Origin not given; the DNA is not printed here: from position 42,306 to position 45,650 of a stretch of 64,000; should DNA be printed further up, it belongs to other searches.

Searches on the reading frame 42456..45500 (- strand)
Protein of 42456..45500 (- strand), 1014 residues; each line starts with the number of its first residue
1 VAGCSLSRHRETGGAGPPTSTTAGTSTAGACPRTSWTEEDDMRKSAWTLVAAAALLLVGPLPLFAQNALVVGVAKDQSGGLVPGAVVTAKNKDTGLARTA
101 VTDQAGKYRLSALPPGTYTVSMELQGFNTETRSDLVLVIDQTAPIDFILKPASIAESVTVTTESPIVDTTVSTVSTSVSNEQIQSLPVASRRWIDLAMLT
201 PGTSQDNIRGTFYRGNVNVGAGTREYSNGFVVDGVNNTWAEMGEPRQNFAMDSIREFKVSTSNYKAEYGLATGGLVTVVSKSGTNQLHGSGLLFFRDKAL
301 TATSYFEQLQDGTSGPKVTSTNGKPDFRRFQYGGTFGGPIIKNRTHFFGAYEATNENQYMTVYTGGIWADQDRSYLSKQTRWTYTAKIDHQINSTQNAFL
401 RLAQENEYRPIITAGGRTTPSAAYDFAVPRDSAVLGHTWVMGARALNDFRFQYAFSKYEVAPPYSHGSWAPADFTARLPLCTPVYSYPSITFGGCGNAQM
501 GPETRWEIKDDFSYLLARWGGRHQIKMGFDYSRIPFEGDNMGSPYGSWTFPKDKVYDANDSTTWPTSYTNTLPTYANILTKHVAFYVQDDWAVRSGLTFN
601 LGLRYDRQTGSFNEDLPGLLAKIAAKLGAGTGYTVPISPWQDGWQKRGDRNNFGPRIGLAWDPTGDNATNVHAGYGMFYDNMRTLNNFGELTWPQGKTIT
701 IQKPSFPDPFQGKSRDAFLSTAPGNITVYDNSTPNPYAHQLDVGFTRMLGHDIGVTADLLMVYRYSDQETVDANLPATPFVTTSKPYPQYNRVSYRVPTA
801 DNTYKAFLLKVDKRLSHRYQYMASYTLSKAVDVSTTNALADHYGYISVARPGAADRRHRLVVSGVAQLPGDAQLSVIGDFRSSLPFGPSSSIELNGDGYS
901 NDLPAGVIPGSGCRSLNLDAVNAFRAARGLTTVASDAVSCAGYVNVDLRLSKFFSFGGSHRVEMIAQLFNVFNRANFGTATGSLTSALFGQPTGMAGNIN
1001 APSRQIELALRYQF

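Call 36: search_protein_families(library=pfam, proteins=[window:42456-45500:-], max_evalue=0.00001)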
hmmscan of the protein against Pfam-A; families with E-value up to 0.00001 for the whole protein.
window:42456-45500:- (1014 aa): 4 families
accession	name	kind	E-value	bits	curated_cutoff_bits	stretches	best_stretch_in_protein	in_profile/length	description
PF25183.1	OMP_b-brl_4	-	3.9e-97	327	30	2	377-1006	150-837/838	Outer membrane beta barrel domain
PF13620.12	CarboxypepD_reg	-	6.8e-19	68.4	32.3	1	71-149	3-81/82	Carboxypeptidase regulatory-like domain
PF13715.12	CarbopepD_reg_2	-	3.4e-07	30.6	32.2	1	74-158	5-86/88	CarboxypepD_reg-like domain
PF00593.30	TonB_dep_Rec_b-barrel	-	2.7e-06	28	27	1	393-725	26-254/436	TonB dependent receptor-like, beta-barrel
